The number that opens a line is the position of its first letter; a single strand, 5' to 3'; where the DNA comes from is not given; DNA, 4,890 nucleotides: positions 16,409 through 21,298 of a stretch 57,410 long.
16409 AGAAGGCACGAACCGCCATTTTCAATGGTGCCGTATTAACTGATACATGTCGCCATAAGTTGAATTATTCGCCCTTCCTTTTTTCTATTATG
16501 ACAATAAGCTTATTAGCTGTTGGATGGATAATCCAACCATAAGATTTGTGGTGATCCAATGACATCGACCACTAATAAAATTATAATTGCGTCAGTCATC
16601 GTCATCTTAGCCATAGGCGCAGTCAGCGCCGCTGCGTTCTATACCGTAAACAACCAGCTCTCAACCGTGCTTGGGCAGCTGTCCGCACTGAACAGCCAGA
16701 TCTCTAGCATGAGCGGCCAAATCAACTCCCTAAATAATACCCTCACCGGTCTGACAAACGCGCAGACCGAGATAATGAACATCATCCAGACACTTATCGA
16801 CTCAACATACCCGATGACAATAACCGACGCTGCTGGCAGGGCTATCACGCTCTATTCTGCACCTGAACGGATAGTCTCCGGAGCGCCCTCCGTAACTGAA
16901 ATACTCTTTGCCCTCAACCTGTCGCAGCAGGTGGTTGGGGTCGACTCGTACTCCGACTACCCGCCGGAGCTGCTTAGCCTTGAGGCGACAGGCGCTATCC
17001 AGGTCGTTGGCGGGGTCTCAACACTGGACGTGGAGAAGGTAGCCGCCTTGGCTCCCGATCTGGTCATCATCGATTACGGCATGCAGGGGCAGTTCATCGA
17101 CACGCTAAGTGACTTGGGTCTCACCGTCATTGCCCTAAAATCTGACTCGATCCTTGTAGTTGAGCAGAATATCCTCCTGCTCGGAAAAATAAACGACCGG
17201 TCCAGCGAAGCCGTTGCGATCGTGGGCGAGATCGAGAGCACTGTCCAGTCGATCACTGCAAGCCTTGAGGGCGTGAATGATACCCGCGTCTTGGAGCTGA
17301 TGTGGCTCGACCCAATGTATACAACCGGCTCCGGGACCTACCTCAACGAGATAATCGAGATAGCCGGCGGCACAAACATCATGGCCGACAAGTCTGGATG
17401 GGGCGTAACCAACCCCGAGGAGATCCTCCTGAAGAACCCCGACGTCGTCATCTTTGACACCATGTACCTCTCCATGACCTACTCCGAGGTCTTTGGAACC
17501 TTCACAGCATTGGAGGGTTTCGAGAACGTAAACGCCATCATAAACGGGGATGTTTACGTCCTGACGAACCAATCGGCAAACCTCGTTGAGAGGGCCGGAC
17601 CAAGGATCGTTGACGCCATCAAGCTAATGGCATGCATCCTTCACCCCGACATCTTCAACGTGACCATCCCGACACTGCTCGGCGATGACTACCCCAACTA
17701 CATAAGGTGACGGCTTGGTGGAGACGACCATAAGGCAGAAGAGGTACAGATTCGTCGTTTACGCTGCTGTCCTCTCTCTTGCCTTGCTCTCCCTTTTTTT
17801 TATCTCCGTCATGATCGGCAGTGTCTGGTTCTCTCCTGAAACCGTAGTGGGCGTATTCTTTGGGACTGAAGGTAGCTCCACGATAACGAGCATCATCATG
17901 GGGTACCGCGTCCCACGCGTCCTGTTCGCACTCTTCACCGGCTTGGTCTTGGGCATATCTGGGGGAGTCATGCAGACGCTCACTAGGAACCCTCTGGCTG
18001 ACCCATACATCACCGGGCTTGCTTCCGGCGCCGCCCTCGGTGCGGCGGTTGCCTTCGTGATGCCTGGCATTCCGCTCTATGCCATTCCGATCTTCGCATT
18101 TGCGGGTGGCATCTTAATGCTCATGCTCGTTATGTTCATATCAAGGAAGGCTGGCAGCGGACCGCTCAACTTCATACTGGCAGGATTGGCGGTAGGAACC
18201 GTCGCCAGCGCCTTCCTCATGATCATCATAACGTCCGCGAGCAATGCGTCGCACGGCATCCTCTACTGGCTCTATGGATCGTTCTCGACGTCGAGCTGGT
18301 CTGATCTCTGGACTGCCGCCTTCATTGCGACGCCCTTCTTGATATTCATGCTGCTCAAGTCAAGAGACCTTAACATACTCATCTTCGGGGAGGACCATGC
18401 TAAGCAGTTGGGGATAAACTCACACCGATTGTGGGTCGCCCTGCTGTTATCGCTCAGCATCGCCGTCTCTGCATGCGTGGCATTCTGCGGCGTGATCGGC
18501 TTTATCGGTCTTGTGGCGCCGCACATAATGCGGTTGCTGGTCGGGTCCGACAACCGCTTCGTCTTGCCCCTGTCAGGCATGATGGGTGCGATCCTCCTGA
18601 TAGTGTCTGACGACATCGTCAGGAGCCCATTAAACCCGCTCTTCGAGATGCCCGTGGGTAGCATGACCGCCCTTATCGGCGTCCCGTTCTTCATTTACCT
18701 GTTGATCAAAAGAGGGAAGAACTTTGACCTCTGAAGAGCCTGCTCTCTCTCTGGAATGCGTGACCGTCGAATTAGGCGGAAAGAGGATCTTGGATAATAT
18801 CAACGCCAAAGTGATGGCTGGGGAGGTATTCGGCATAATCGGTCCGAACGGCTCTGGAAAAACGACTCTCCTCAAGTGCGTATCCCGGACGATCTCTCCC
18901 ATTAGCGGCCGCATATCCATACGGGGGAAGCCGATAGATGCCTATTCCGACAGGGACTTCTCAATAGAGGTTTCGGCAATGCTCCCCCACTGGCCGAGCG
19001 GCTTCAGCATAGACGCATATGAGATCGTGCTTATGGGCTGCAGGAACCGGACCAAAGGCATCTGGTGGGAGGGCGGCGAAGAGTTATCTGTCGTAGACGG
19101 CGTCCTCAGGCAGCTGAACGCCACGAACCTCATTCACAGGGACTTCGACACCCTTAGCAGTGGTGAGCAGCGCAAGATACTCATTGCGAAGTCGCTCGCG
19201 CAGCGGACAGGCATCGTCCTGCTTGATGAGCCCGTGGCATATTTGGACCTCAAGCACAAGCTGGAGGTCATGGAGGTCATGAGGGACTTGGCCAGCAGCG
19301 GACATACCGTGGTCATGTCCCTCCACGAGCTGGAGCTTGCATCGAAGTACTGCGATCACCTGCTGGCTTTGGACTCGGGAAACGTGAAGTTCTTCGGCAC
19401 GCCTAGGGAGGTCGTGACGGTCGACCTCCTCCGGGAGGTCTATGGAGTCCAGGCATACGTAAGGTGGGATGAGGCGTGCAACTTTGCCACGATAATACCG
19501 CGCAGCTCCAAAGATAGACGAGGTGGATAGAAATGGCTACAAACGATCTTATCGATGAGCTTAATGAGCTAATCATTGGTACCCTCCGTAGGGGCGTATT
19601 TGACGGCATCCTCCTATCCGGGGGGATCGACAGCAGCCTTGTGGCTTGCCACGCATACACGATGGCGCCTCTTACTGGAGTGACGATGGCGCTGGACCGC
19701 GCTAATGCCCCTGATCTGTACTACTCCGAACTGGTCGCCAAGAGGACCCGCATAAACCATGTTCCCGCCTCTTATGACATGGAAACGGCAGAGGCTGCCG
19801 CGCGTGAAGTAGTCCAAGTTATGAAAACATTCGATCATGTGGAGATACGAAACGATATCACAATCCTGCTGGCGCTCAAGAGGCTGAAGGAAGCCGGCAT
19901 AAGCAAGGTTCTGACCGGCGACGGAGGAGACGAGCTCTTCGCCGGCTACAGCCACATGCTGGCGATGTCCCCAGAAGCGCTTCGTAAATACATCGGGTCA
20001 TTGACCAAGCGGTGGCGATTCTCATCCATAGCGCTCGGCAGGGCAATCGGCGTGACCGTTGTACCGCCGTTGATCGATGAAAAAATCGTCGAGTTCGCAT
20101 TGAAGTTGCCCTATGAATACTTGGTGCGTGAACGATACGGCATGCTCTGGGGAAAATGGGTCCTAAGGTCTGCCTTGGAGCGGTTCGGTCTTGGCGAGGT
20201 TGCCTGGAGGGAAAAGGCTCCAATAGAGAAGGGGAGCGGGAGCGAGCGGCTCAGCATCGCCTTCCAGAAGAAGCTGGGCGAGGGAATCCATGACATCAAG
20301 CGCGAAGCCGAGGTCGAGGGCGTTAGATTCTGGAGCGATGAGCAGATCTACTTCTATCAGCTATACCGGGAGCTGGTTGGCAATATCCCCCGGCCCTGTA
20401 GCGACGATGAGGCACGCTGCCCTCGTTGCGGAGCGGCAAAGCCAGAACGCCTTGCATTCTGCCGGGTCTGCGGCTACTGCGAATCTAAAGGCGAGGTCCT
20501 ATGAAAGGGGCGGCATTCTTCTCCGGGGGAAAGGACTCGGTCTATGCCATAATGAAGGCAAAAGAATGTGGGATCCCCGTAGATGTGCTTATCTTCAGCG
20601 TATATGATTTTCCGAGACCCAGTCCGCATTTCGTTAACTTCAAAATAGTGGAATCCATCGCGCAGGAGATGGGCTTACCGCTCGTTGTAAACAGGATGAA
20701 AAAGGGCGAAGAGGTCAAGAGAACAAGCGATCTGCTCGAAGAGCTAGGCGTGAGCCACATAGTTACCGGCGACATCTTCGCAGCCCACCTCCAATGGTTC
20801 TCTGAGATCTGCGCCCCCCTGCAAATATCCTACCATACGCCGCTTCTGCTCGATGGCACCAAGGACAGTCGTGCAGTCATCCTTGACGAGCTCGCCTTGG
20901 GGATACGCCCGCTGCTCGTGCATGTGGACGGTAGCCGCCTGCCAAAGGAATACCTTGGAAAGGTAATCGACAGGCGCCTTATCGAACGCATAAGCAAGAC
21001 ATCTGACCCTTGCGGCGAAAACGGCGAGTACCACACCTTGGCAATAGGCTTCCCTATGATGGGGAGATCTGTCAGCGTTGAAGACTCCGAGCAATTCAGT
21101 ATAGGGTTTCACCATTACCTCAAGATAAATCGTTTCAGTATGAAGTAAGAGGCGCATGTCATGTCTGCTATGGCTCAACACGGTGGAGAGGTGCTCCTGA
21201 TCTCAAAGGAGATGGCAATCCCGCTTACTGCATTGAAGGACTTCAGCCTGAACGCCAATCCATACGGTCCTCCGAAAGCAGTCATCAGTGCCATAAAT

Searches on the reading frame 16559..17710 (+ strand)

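Call 25: search_protein_families(library=pfam, proteins=[window:16559-17710:+])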
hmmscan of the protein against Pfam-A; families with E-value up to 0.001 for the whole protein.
window:16559-17710:+ (383 aa): 1 family
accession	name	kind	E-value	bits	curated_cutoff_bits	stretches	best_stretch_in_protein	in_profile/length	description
PF01497.23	Peripla_BP_2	-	2e-35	122.7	27.5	1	105-337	1-233/235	Periplasmic binding protein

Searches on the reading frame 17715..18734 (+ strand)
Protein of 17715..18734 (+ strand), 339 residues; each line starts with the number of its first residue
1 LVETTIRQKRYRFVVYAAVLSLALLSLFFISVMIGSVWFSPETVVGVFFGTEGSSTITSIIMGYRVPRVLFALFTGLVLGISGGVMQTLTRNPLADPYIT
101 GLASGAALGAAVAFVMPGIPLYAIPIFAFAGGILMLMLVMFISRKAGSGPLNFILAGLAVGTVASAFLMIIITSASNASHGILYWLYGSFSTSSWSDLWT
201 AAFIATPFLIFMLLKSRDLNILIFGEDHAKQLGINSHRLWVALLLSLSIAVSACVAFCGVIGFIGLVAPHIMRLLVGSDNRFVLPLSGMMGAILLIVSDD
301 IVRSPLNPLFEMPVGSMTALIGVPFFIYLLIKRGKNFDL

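Call 25: search_protein_families(library=pfam, proteins=[window:17715-18734:+])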
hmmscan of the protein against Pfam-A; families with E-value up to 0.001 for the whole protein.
window:17715-18734:+ (339 aa): 2 families
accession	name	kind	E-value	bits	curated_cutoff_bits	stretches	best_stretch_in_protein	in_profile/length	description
PF01032.23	FecCD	-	3.7e-89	299.3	26.5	1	24-332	2-311/311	FecCD transport family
PF00950.22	ABC-3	-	3e-09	37.2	20.1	1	100-327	36-252/258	ABC 3 transport family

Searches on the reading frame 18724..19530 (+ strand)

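Call 25: search_protein_families(library=pfam, proteins=[window:18724-19530:+])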
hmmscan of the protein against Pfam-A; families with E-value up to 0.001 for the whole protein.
window:18724-19530:+ (268 aa): 4 families
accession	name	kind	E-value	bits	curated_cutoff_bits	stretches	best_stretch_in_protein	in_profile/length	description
PF00005.33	ABC_tran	-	1.1e-24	88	25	1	23-172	1-137/137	ABC transporter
PF13304.12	AAA_21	-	2.1e-11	44.9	27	2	36-81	2-60/304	AAA domain, putative AbiEii toxin, Type IV TA system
PF02463.25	SMC_N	-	2.1e-05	24.5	40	1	34-202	25-199/220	RecF/RecN/SMC N terminal domain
PF13476.12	AAA_23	-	8e-05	23.8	27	1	35-54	21-40/201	AAA domain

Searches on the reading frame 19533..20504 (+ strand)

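Call 25: search_protein_families(library=pfam, proteins=[window:19533-20504:+])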
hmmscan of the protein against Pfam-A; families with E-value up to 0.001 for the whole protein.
window:19533-20504:+ (323 aa): 1 family
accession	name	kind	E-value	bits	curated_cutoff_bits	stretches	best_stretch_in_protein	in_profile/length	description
PF00733.27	Asn_synthase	-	2.5e-32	113.4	21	2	25-143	21-138/354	Asparagine synthase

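Call 76: search_protein_families(library=ncbifam, max_evalue=0.01, proteins=[window:19533-20504:+])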
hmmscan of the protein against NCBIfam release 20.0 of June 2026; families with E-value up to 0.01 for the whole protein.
window:19533-20504:+ (323 aa): 6 families
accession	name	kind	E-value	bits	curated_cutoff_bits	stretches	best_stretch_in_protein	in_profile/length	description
NF006949.0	PRK09431.1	equivalog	2.2e-27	95.8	499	1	4-281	210-505/554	asparagine synthase B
TIGR01536.1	asn_synth_AEB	equivalog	1.1e-23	84.1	267.1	2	25-145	256-377/517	asparagine synthase (glutamine-hydrolyzing)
TIGR03108.1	eps_aminotran_1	hypoth_equivalog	4e-17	62.1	816.9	1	3-165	240-401/628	XrtA/PEP-CTERM system amidotransferase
NF033561.1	macrolact_Ik_Al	subfamily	3.1e-10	39.3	300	1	28-144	218-339/561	albusnodin/ikarugamycin family macrolactam cyclase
TIGR03104.1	trio_amidotrans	equivalog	2e-09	36.2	570.1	1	16-146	255-390/589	N-acetylglutaminylglutamine amidotransferase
NF033535.1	lass_lactam_cya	exception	4e-07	29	525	1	173-227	543-593/668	lasso peptide isopeptide bond-forming cyclase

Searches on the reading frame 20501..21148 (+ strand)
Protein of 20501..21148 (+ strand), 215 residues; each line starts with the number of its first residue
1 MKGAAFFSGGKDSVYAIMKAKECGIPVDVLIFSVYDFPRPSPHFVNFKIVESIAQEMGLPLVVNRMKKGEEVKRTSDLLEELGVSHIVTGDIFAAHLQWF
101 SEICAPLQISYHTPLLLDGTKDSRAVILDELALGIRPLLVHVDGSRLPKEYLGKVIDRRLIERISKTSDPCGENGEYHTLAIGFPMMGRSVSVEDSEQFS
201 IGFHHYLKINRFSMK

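Call 25: search_protein_families(library=pfam, proteins=[window:20501-21148:+])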
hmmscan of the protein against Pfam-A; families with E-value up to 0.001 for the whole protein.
window:20501-21148:+ (215 aa): 1 family
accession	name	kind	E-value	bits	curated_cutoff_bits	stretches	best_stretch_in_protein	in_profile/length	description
PF01902.24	Diphthami_syn_2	-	7.9e-30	104.5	23.2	1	1-213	1-218/219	Diphthamide synthase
